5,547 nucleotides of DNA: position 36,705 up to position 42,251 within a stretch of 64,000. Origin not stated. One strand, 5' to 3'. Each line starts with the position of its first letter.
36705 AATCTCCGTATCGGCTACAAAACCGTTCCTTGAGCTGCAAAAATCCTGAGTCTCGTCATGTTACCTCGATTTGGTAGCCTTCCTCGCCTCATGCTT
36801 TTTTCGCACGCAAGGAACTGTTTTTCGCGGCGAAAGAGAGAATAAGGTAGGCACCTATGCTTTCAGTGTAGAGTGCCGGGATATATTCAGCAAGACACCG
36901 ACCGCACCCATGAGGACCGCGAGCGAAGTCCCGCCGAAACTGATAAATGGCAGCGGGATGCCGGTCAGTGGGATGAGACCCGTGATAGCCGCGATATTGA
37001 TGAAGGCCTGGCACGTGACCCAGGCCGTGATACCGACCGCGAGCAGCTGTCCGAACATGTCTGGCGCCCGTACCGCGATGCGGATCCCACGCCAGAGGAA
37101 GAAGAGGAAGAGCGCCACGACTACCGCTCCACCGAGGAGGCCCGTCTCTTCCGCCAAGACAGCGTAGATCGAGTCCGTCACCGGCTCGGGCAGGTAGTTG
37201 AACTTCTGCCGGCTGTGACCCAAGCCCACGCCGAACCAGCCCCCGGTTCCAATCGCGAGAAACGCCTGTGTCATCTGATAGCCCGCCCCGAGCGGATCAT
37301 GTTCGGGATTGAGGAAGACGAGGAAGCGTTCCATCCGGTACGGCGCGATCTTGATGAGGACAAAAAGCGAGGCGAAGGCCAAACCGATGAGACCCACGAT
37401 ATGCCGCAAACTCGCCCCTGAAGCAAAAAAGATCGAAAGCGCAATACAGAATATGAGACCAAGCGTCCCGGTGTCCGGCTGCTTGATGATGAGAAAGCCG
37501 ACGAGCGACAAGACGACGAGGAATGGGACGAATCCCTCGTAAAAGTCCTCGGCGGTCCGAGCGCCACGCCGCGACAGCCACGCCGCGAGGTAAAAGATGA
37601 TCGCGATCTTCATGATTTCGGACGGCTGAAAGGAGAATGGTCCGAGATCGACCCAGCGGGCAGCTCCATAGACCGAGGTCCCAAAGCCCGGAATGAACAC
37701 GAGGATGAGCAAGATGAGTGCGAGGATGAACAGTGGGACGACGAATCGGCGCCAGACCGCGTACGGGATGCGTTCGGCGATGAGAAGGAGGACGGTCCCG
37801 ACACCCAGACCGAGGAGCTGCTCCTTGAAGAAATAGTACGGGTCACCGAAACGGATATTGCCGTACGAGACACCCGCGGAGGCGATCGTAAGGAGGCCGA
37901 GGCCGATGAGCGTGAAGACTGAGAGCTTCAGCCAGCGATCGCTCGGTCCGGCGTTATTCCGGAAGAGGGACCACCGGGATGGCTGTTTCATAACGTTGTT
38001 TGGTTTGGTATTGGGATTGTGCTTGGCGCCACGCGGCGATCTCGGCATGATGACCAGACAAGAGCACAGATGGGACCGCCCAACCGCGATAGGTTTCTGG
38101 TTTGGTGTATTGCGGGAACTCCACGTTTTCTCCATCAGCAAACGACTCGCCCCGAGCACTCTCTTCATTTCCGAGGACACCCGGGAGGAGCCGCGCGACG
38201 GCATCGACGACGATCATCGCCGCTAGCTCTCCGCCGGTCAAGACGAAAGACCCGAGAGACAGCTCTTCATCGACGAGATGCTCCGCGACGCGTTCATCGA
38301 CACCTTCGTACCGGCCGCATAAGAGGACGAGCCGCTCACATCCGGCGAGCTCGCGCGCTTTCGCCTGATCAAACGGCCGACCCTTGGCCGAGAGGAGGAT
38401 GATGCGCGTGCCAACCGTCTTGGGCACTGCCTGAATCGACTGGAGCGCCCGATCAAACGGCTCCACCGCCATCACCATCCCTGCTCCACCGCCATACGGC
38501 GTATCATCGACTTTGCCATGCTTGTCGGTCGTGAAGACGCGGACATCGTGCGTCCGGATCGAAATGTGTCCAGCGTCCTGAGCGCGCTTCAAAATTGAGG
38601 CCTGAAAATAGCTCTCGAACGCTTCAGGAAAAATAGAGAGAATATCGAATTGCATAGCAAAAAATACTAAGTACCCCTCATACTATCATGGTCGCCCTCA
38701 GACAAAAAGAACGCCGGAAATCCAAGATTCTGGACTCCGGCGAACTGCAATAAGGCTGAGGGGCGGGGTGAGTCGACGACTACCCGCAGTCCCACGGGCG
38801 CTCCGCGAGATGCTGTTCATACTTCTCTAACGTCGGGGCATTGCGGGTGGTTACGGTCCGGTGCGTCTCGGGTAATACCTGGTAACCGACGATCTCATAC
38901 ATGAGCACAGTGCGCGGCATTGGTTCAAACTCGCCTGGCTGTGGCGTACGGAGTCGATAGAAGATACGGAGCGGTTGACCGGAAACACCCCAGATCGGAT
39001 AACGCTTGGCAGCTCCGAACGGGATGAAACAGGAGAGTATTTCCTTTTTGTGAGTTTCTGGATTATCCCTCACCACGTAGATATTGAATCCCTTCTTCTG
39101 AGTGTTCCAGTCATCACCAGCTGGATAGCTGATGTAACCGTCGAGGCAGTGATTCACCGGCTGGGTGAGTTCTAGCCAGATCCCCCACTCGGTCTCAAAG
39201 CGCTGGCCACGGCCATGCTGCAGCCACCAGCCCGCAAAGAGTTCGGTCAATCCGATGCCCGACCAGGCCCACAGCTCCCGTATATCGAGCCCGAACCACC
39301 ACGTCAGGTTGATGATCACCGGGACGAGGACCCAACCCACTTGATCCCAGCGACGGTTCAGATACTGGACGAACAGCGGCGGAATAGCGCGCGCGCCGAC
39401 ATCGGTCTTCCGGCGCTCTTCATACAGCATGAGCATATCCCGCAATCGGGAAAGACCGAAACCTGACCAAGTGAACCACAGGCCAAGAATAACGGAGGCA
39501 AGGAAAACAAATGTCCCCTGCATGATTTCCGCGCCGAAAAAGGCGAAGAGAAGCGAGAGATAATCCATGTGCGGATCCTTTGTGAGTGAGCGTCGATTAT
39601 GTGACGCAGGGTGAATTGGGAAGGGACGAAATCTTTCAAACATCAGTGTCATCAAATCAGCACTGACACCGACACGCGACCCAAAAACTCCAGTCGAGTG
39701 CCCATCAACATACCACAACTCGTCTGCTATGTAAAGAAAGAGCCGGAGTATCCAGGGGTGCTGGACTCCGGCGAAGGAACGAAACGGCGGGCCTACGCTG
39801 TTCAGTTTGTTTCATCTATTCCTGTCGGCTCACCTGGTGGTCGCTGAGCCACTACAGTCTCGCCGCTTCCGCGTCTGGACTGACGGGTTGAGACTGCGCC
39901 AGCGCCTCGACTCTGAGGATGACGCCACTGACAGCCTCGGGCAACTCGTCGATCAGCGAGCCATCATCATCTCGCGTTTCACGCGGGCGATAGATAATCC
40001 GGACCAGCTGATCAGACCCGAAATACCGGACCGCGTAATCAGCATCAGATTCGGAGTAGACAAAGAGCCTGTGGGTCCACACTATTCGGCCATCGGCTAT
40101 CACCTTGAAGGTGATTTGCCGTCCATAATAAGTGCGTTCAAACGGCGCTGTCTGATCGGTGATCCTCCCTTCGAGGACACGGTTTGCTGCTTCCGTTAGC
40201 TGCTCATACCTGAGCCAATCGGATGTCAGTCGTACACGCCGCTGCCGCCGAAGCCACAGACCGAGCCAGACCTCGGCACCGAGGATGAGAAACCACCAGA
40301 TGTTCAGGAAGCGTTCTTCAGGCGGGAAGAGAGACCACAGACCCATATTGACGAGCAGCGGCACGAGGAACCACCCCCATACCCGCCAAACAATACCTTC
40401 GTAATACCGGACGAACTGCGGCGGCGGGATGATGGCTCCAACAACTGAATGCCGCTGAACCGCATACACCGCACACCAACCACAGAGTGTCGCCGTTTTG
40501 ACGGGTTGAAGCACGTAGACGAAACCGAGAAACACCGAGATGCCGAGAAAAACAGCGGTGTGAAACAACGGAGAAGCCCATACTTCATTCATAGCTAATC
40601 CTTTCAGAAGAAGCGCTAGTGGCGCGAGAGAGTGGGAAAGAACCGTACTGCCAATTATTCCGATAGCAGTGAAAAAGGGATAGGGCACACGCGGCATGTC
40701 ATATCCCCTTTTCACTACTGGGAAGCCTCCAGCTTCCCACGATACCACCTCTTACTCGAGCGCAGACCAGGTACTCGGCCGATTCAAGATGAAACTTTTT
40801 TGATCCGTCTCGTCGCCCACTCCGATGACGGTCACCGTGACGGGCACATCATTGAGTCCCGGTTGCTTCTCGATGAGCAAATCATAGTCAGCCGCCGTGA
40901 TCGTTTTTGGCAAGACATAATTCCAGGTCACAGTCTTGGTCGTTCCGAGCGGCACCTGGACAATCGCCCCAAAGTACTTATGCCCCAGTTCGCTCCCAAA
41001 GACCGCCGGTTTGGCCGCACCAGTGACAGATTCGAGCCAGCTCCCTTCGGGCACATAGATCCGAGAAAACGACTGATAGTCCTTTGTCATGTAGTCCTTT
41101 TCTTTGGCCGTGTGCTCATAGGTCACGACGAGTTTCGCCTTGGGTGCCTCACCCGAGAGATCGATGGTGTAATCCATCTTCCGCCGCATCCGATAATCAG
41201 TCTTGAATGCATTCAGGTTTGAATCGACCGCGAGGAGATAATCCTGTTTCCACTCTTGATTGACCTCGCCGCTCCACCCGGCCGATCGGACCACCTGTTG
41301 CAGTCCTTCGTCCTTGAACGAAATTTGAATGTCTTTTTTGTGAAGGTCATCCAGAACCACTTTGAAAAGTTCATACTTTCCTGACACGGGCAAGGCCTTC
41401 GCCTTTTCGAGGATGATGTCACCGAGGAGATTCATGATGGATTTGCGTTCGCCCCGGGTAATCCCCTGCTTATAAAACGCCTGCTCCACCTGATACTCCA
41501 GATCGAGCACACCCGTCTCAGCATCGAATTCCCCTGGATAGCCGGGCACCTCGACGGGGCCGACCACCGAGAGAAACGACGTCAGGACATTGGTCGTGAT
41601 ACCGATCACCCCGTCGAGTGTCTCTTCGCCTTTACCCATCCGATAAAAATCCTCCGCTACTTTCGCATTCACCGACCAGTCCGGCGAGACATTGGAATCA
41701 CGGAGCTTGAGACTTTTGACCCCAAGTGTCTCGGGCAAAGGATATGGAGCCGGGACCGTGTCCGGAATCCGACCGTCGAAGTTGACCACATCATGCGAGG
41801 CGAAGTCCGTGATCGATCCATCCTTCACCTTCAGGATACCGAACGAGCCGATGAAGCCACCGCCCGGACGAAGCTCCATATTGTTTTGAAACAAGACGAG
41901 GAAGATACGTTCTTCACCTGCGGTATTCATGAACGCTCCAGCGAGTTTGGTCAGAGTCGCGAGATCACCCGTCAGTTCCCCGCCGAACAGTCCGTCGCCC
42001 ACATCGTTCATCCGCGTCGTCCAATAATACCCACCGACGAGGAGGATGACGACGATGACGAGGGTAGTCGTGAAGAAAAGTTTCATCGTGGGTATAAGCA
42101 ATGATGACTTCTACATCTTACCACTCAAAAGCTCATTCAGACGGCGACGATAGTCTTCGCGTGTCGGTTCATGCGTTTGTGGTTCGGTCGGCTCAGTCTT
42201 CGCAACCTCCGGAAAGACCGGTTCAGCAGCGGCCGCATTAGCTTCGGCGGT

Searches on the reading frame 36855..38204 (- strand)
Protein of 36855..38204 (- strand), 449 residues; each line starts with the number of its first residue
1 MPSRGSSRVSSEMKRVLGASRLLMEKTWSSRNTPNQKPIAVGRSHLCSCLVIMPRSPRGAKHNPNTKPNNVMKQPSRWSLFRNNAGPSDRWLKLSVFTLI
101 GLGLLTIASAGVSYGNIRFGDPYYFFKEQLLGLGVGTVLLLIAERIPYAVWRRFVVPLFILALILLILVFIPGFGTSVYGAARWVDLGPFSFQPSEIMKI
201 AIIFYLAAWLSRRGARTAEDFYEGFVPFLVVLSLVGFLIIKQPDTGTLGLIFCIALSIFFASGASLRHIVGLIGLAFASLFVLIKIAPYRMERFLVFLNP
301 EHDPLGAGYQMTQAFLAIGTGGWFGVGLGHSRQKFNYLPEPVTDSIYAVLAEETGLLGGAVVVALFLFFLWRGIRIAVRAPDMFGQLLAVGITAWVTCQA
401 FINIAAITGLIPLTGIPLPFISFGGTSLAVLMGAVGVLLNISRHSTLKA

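Call 83: search_protein_families(library=pfam, proteins=[window:36855-38204:-], max_evalue=0.0001)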
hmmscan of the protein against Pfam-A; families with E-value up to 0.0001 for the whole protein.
window:36855-38204:- (449 aa): 1 family
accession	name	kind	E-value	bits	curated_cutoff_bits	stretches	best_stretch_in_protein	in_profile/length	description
PF01098.24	FTSW_RODA_SPOVE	-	4.3e-106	355.3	26.4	1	92-445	3-354/356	Cell cycle protein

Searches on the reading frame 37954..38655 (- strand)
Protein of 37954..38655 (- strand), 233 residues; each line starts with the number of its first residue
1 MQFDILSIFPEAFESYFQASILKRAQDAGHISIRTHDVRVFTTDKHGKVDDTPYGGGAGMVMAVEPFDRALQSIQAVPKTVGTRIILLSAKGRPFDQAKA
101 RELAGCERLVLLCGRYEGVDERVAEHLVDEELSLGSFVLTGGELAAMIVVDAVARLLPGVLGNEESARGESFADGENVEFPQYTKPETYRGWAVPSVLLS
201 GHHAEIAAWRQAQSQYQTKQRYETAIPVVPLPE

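Call 83: search_protein_families(library=pfam, proteins=[window:37954-38655:-], max_evalue=0.0001)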
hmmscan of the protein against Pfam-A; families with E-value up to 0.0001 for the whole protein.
window:37954-38655:- (233 aa): 1 family
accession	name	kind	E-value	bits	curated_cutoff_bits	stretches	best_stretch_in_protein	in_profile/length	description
PF01746.26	tRNA_m1G_MT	-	1.2e-56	192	27.3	1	23-221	2-193/195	tRNA (Guanine-1)-methyltransferase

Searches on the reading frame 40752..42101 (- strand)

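Call 83: search_protein_families(library=pfam, proteins=[window:40752-42101:-], max_evalue=0.0001)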
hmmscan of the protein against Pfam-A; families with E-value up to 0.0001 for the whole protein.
window:40752-42101:- (449 aa): 1 family
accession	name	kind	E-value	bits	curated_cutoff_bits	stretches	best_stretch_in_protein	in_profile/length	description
PF13196.11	DUF4012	-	5.2e-24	85.8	28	1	64-198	3-136/144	Protein of unknown function (DUF4012)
